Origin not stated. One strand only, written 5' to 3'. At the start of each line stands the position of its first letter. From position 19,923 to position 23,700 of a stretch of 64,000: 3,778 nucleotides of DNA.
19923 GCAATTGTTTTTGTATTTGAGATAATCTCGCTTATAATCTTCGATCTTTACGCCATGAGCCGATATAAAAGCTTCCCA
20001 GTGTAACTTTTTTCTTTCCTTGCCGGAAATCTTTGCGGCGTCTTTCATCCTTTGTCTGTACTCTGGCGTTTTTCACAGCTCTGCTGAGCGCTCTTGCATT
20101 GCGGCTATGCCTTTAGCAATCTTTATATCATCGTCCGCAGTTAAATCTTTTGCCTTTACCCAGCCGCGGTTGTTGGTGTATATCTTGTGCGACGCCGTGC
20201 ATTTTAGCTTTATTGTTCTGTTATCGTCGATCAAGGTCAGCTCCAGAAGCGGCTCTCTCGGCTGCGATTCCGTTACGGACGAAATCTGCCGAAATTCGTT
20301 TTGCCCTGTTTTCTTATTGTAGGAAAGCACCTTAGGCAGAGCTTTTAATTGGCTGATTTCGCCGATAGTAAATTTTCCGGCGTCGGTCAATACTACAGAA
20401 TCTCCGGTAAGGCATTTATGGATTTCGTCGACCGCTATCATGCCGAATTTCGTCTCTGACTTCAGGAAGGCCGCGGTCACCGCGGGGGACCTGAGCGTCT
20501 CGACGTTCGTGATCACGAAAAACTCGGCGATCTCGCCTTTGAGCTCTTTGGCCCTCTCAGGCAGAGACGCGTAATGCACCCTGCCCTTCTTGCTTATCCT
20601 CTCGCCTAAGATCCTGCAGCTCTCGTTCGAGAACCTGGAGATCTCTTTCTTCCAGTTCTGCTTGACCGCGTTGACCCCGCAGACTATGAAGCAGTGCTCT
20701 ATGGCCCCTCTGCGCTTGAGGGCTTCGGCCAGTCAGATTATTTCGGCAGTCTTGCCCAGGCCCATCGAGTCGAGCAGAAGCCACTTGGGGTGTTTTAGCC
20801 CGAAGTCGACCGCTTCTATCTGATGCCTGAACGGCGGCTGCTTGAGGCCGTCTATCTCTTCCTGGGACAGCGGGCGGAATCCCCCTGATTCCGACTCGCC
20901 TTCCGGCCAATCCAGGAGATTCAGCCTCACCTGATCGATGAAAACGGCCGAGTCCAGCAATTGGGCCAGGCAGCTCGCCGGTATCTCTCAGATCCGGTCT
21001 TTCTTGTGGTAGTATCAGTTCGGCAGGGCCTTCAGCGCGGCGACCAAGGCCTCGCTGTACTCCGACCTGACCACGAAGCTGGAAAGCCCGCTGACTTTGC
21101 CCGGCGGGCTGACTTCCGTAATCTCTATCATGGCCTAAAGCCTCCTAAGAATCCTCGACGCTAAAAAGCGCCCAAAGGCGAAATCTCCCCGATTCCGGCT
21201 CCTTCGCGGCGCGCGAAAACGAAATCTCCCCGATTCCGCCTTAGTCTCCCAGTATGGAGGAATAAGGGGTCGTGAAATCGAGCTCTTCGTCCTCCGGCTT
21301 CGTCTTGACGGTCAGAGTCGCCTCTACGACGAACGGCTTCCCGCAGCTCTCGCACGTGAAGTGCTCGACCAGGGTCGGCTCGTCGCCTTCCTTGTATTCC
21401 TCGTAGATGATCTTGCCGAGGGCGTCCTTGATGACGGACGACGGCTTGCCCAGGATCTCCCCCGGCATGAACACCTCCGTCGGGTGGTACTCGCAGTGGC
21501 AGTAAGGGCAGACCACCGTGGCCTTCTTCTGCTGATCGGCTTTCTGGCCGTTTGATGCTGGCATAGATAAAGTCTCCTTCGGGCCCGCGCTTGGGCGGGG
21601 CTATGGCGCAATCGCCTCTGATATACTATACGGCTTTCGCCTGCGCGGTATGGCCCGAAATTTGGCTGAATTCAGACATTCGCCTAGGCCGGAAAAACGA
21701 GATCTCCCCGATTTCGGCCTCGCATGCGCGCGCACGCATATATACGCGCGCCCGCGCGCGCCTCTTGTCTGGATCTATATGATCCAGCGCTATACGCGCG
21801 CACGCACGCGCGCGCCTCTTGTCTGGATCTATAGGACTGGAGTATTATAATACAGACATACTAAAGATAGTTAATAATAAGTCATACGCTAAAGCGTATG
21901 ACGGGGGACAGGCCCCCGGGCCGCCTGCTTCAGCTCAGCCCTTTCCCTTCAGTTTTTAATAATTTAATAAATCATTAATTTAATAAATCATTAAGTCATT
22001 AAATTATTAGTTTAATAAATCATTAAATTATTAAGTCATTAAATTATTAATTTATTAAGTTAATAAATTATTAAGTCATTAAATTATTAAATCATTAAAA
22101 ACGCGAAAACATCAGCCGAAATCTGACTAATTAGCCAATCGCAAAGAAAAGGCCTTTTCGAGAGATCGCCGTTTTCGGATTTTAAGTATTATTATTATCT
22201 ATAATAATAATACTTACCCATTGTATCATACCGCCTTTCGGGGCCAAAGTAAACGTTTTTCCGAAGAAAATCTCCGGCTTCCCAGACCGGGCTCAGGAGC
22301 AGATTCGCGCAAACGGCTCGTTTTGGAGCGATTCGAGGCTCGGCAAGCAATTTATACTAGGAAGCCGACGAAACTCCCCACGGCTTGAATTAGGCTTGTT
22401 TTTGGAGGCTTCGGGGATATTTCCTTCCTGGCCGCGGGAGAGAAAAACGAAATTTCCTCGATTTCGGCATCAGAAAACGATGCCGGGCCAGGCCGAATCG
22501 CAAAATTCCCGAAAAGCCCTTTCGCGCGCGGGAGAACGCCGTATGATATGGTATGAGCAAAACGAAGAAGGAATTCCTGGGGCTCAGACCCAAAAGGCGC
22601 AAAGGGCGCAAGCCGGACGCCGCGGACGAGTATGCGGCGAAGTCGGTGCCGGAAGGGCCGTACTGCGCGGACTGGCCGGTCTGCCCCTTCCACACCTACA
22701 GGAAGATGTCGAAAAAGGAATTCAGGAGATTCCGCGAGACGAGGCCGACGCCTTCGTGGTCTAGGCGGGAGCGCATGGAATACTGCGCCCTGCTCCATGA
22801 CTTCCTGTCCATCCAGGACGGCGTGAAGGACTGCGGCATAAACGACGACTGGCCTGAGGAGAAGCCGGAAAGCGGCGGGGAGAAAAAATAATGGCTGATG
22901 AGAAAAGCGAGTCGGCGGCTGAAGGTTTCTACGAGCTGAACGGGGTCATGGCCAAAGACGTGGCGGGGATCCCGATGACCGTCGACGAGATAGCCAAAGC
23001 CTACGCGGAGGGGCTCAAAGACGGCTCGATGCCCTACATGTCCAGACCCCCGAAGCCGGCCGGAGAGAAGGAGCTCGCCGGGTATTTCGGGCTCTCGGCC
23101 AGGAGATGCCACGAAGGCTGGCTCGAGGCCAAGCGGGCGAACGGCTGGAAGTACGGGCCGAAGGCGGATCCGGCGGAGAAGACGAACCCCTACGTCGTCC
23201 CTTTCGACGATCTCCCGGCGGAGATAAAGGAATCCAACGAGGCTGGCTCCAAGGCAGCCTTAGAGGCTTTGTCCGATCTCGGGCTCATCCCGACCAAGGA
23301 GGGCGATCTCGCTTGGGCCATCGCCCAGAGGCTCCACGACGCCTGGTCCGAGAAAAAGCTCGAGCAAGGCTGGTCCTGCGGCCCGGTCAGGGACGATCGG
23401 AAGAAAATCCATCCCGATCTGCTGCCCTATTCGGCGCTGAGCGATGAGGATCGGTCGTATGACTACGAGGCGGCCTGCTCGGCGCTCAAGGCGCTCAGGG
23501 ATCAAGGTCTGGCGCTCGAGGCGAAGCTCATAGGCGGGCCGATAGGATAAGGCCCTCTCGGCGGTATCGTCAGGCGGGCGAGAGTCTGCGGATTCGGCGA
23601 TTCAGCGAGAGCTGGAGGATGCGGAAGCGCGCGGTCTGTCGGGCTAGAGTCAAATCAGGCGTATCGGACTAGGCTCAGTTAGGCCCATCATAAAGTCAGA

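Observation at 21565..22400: Candidate replication origin or regulatory switch: AT-rich tandem iterons, alternating-CG direct repeats and long palindromes in an 830-bp gene-free region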

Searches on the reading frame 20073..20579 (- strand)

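Call 10: search_protein_families(library=pfam, proteins=[window:20073-20579:-], max_evalue=0.01)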
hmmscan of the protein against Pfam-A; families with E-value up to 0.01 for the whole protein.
window:20073-20579:- (168 aa): 2 families
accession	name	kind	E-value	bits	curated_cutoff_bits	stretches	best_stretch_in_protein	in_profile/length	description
PF14890.11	Intein_splicing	-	3e-06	27.6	35.8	1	62-155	1-95/155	Intein splicing domain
PF07591.16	PT-HINT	-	7e-05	23.5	27.7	1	74-157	10-92/137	Pretoxin HINT domain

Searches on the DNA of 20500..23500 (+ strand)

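Call 6: search_dna_similar(query=window:20500-23500:+, collection=phages, mode=distant)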
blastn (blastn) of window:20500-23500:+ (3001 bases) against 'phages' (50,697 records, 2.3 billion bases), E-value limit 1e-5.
No match.

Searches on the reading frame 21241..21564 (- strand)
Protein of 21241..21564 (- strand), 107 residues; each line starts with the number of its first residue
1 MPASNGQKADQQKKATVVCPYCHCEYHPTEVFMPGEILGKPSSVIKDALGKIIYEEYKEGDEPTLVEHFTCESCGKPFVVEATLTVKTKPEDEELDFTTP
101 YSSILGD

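Call 10: search_protein_families(library=pfam, proteins=[window:21241-21564:-], max_evalue=0.01)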
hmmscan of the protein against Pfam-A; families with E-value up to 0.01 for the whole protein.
window:21241-21564:- (107 aa): 0 families

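Call 16: find_related_loci(query=window:21241-21564:-, collection=viral_contigs, flank=6000)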
Query window:21241-21564:- (107 aa) in viral_contigs; peptide patterns used: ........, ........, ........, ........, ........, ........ (x = any residue, [..] = any of these).
29 stretches matched a pattern; 1 encode a relative of the query (tblastn E <= 1e-3); 1 distinct loci.
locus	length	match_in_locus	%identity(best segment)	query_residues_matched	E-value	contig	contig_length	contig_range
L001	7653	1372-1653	63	14-107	4e-38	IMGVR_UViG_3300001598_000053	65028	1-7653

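Call 24: find_homologous_proteins(query=window:21241-21564:-)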
Query window:21241-21564:- (107 aa): 13 proteins with E <= 0.001 among 14 candidates.
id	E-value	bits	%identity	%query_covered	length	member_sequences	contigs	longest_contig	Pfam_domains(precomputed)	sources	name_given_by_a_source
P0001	8.6e-67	240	99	100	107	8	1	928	-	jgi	jgi:hypothetical protein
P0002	4.0e-33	131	57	88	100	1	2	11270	-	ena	-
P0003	3.9e-31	125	62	83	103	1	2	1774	-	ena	-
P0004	3.3e-29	119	53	88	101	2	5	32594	-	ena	-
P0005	3.3e-29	119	73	70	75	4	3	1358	-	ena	-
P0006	7.9e-29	117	56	89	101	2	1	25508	-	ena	-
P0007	5.3e-28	115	55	88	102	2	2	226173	-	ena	-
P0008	1.2e-27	114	54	89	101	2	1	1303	-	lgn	-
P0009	3.2e-27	112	54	89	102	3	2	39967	-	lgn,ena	-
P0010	3.3e-26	109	51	90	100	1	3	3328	-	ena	-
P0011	9.7e-26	107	51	89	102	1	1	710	-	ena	-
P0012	1.2e-23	101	49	88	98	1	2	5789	-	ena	-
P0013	1.3e-20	91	58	68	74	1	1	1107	-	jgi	jgi:hypothetical protein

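Call 25: find_encoding_contigs(protein=P0007, flank=10000, max_places=3)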
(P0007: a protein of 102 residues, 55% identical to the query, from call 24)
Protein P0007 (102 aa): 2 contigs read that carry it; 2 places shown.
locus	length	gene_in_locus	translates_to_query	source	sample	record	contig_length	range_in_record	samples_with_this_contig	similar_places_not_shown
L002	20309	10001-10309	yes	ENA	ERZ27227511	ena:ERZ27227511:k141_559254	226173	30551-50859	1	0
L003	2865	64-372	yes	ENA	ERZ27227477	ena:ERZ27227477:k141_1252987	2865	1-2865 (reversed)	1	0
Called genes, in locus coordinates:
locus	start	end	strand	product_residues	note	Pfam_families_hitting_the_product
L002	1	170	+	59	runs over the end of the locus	-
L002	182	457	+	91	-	-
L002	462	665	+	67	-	-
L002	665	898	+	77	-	-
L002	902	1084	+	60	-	-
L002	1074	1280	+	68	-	-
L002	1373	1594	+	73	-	-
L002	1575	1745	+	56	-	-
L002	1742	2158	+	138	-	PF08719:NADAR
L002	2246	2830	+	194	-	-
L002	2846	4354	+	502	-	-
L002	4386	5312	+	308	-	-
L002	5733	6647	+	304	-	-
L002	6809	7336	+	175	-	-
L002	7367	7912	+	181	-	PF18907:DUF5662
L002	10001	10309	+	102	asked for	-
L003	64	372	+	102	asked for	-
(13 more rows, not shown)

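Call 26: find_encoding_contigs(protein=P0009, flank=10000, max_places=3)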
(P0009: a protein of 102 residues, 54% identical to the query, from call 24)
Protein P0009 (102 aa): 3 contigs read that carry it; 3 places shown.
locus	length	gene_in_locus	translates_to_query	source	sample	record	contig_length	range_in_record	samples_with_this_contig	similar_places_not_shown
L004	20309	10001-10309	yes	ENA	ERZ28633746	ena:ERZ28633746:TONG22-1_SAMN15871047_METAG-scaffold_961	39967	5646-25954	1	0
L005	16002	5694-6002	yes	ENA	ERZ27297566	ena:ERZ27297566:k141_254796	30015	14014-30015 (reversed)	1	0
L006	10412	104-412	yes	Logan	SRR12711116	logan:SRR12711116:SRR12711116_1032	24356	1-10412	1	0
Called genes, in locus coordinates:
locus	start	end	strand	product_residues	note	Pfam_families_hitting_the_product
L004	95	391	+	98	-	-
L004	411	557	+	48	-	-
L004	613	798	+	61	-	-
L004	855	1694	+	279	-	PF05257:CHAP, PF01476:LysM, PF23457:LysM2_NFP (faint), PF23472:LysM2_CERK1_LYK3_4_5 (faint), PF23473:LysM3_LYK4_5 (faint), PF01476:LysM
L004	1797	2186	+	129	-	-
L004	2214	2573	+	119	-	-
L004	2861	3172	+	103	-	-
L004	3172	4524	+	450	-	PF01391:Collagen (weak)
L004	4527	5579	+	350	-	PF00149:Metallophos, PF12850:Metallophos_2 (weak)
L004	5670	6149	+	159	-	-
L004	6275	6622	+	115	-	-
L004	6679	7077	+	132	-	-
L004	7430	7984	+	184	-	PF18907:DUF5662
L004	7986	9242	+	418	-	-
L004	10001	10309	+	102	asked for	-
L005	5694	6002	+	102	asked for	-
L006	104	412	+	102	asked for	-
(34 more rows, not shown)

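Call 27: find_encoding_contigs(protein=P0004, flank=10000, max_places=4)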
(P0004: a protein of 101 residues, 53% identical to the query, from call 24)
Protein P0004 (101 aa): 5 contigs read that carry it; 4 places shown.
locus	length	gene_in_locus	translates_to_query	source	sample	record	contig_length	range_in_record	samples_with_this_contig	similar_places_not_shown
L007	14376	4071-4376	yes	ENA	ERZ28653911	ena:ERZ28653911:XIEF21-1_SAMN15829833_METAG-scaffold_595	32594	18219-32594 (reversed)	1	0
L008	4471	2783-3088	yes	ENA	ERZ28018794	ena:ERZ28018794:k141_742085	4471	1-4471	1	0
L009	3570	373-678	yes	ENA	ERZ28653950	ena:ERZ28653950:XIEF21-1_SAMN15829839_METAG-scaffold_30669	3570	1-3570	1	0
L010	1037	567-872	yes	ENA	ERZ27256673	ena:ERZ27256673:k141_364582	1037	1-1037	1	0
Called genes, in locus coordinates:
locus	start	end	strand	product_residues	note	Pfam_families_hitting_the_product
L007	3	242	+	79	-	?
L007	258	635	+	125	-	PF22751:DUF488-N3a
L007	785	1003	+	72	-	-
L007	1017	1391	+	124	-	-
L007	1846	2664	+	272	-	-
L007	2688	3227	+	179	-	PF18907:DUF5662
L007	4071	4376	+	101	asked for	-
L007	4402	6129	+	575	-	PF00176:SNF2-rel_dom, PF00270:DEAD (faint), PF04851:ResIII, PF00271:Helicase_C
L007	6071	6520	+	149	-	-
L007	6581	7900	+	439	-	-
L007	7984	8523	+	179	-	-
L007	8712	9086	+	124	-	-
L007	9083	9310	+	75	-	-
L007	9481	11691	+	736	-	PF03477:ATP-cone, PF13597:NRDD, PF01228:Gly_radical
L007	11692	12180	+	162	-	PF13353:Fer4_12, PF04055:Radical_SAM (weak)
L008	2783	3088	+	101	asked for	-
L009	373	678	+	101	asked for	-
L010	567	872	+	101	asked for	-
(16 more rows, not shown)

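Call 32: search_protein_families(library=phrogs, proteins=[window:21241-21564:-], max_evalue=0.01)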
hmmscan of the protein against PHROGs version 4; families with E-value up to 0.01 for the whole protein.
window:21241-21564:- (107 aa): 4 families
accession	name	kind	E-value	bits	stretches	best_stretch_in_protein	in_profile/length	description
phrog_6504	-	unknown function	2.2e-06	28.7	1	68-92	34-58/61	-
phrog_1305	-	DNA, RNA and nucleotide metabolism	0.0005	20.5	1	12-91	12-72/226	DNA binding protein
phrog_5602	-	unknown function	0.0048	17.5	0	67-79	17-29/60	-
phrog_19431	-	unknown function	0.0098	16.9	0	69-90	21-38/81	-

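Call 33: find_encoding_contigs(protein=P0006, flank=6000, max_places=2)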
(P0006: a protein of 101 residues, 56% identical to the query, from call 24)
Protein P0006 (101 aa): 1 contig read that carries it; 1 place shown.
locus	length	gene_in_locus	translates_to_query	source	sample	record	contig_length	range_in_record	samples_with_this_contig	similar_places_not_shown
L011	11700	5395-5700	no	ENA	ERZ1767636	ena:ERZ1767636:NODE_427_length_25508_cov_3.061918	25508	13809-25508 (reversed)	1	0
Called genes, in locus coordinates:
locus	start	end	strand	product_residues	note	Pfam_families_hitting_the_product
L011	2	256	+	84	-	?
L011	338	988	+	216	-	PF08719:NADAR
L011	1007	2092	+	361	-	-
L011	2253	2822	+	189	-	-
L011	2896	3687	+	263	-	PF21939:Gp10_C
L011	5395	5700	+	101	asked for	-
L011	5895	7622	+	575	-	PF07443:HARP (faint), PF00176:SNF2-rel_dom, PF04851:ResIII, PF00271:Helicase_C (weak)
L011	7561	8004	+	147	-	-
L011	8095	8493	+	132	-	-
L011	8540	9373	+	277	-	PF02086:MethyltransfD12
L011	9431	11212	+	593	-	-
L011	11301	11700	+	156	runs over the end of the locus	-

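Call 34: find_encoding_contigs(protein=P0002, flank=6000, max_places=2)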
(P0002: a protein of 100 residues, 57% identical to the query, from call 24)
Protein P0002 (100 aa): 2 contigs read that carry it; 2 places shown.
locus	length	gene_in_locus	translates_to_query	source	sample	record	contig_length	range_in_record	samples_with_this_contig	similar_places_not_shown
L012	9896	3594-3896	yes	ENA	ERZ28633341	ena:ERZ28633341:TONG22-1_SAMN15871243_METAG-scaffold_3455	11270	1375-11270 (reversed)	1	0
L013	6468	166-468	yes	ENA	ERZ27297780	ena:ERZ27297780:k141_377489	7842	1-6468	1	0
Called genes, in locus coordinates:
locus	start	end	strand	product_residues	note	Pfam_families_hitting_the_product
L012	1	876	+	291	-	?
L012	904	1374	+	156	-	-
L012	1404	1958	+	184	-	PF18907:DUF5662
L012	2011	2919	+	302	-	PF00877:NLPC_P60 (weak), PF01476:LysM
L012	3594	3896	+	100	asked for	-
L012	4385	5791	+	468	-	PF00176:SNF2-rel_dom, PF04851:ResIII, PF00271:Helicase_C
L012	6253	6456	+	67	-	-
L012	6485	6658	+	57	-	-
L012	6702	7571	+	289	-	-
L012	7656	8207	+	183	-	-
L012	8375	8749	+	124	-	-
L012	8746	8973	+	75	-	-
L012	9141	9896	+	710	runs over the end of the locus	?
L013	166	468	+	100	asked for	-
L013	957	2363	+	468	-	PF00176:SNF2-rel_dom, PF04851:ResIII, PF00271:Helicase_C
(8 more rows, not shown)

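Call 35: find_encoding_contigs(protein=P0005, flank=6000, max_places=3)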
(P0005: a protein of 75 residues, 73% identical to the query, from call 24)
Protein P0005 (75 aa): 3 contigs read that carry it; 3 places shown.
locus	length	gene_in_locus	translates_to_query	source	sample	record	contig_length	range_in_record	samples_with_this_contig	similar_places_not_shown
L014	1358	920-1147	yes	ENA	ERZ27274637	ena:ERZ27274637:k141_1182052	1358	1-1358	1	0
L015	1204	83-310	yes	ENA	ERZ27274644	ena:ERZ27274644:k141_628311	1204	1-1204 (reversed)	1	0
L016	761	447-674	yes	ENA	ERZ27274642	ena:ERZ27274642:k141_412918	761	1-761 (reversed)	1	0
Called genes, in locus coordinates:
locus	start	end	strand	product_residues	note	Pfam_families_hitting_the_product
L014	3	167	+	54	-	?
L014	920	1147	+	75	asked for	-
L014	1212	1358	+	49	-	?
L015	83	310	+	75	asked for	-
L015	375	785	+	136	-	-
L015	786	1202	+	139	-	?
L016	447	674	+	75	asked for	-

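Call 36: find_encoding_contigs(protein=P0003, flank=6000, max_places=2)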
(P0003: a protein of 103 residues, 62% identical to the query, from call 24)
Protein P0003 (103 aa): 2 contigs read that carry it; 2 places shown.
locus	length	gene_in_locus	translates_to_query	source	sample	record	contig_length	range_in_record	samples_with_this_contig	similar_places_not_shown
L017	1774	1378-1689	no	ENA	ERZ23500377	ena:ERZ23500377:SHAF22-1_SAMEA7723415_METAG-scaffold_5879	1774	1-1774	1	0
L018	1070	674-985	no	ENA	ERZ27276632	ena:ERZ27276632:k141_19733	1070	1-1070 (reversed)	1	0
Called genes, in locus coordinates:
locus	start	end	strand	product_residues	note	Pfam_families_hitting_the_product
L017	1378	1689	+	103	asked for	-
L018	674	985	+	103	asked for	-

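Call 49: search_solved_structures(query=A1, max_evalue=1)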
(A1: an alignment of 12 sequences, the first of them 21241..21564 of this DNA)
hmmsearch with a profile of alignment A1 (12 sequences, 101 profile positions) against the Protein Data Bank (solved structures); distinct sequences matched with E-value up to 1: 24.
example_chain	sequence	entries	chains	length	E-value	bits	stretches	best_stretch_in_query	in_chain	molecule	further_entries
7mc1_A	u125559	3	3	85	0.03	17.3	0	63-88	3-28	Isoform 2 of Zinc finger and BTB domain-containing protein 17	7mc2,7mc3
2cot_A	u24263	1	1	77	0.059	16.4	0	62-90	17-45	Zinc finger protein 435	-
2emi_A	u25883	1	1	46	0.081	15.9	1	61-89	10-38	Zinc finger protein 484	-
6e94_A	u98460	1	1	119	0.083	15.9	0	62-96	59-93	Zinc finger and BTB domain-containing protein 38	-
6e93_A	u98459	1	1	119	0.12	15.4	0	62-96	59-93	Zinc finger and BTB domain-containing protein 38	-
1nyp_A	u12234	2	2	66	0.15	15.1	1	60-74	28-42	PINCH protein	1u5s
6wmi_A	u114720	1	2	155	0.19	14.8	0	64-92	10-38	Zinc finger protein 410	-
1x6h_A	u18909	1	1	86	0.22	14.6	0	50-80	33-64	Transcriptional repressor CTCF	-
2eoz_A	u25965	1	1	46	0.29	14.2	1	62-87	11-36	Zinc finger protein 473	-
9dei_F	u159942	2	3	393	0.33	14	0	57-85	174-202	RNA-editing complex protein MP42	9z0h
2lvr_A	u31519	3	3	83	0.41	13.7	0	62-83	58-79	Zinc finger and BTB domain-containing protein 17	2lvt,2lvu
2emf_A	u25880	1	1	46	0.46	13.5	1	62-89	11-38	Zinc finger protein 484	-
2m9a_A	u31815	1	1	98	0.48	13.5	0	55-85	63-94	E3 ubiquitin-protein ligase ZFP91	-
6tly_A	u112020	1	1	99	0.51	13.4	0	54-93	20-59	Protein kinase, putative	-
9e6s_A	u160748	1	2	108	0.51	13.4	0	62-87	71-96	B-cell lymphoma/leukemia 11A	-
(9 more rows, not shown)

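Call 56: predict_structure(alignment_id=A2)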
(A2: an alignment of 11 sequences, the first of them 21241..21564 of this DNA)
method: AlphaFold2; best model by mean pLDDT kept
length: 107 residues; sequences in the alignment: 11
mean_pLDDT: 51.2   pTM: 0.32
mean pLDDT of the five models: 51.2, 47.1, 45.9, 45.6, 43.0
residues with pLDDT >= 90: 0; 70-90: 10; 50-70: 40; < 50: 57
segments of 3 or more residues with pLDDT < 50: 1-14, 29-42, 58-62, 83-96, 100-103, 105-107
pLDDT, mean of each block of 10 residues (from residue 1): 39 57 65 40 52 52 55 69 42 47 44
secondary structure, 60 per line:
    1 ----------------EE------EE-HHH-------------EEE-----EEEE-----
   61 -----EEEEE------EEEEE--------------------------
elements in order: E44-46 E52-55 E66-70 E77-81

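Call 57: find_related_loci(query=A2, collection=metagenome_contigs, flank=3000)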
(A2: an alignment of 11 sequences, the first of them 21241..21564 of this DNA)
Query A2 (107 aa) in metagenome_contigs; peptide patterns used: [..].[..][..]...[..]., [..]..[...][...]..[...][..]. (x = any residue, [..] = any of these).
437 stretches matched a pattern; 100 encode a relative of the query (tblastn E <= 1e-3); the best 80 are kept; 80 distinct loci.
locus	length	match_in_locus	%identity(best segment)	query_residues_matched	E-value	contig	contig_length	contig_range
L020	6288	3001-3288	60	12-107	2e-38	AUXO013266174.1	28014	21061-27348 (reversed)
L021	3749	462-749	59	12-107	8e-38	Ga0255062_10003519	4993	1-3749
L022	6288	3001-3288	59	12-107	8e-38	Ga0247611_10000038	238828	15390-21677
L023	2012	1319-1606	59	12-107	7e-38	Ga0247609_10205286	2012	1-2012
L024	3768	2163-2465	53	5-105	5e-35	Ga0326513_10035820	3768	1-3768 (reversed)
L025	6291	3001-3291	54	9-105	6e-34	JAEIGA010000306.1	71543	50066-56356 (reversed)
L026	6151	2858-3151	55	10-107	7e-34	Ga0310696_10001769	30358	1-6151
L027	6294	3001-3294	55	10-107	7e-34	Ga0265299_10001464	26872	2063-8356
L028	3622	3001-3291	55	11-107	5e-34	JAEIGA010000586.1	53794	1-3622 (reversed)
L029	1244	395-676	59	13-105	2e-34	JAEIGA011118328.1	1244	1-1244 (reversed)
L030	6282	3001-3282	52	12-105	9e-34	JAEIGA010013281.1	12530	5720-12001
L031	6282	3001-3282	52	12-105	2e-33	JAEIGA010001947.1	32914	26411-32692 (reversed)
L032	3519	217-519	55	5-105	1e-33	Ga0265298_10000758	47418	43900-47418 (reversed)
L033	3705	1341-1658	51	1-105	3e-33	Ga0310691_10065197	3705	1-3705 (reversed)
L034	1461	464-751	53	10-105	1e-33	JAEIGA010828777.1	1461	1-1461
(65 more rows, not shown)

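Call 58: find_related_loci(query=A2, collection=genome_contigs, flank=3000)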
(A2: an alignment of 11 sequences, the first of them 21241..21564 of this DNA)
Query A2 (107 aa) in genome_contigs; peptide patterns used: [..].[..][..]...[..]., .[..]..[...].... (x = any residue, [..] = any of these).
261 stretches matched a pattern; 4 encode a relative of the query (tblastn E <= 1e-3); 4 distinct loci.
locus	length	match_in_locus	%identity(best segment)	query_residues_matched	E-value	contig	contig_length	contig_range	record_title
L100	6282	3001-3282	52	12-105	2e-34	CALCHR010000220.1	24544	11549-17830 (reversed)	MAG TPA_asm: uncultured Bacteroidales bacterium isolate SRR6425778_bin.38_CONCOCT_v1.1_MAG genome assembly, contig: ERZ1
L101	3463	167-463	51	11-107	4e-31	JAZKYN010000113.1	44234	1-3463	MAG: Bacilli bacterium isolate T1900045101_TC20190095.MAGScoT_cleanbin_000012 SGB_4761_k141_702488, whole genome shotgun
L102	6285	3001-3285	54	12-105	4e-31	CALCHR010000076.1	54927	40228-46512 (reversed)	MAG TPA_asm: uncultured Bacteroidales bacterium isolate SRR6425778_bin.38_CONCOCT_v1.1_MAG genome assembly, contig: ERZ1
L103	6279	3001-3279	46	11-103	7e-28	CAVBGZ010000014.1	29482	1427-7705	Waltera intestinalis isolate H07666-L1_cleanbin_000013 genome assembly, contig: Spades_H07666-L1_contig_879, whole genom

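Call 79: find_encoding_contigs(protein=P0001, flank=3000, max_places=6)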
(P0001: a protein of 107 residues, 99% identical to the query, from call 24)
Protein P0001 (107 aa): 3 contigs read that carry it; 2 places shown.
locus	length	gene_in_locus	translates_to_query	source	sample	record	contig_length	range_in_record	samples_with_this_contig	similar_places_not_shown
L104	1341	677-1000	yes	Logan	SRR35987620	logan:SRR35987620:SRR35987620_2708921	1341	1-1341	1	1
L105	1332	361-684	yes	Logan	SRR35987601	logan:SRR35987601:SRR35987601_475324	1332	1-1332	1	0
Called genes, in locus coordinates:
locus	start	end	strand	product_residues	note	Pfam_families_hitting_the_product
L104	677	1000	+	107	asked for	-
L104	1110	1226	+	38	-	-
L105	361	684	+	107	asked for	-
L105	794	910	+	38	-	-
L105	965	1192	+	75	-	-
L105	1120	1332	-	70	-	?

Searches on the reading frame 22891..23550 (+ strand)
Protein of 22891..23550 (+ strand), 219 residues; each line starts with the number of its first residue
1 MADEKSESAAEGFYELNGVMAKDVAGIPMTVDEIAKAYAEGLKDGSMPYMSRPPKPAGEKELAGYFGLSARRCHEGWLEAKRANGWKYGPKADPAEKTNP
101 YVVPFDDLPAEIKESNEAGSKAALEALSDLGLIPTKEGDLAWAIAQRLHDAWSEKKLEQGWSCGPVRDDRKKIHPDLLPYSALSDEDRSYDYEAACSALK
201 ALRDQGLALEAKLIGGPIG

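Call 10: search_protein_families(library=pfam, proteins=[window:22891-23550:+], max_evalue=0.01)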
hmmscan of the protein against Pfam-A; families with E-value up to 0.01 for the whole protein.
window:22891-23550:+ (219 aa): 1 family
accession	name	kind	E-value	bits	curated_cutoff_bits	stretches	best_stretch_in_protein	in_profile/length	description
PF02026.21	RyR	-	1.2e-30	106.1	27.4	2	138-210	18-90/91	RyR domain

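Call 17: find_related_loci(query=window:22891-23550:+, collection=viral_contigs, flank=6000)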
Query window:22891-23550:+ (219 aa) in viral_contigs; peptide patterns used: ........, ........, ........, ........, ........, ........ (x = any residue, [..] = any of these).
4 stretches matched a pattern, but none encodes a relative of the query by tblastn (E <= 1e-3).

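Call 32: search_protein_families(library=phrogs, proteins=[window:22891-23550:+], max_evalue=0.01)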
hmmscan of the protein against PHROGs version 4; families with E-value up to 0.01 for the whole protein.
window:22891-23550:+ (219 aa): 3 families
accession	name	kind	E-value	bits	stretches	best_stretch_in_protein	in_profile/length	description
phrog_5154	-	unknown function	1.4e-23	84.7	2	68-113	199-244/454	-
phrog_11782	-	unknown function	1.7e-19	71.4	2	72-130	57-114/290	-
phrog_18865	-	unknown function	3.6e-17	63.9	2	70-114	125-169/183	-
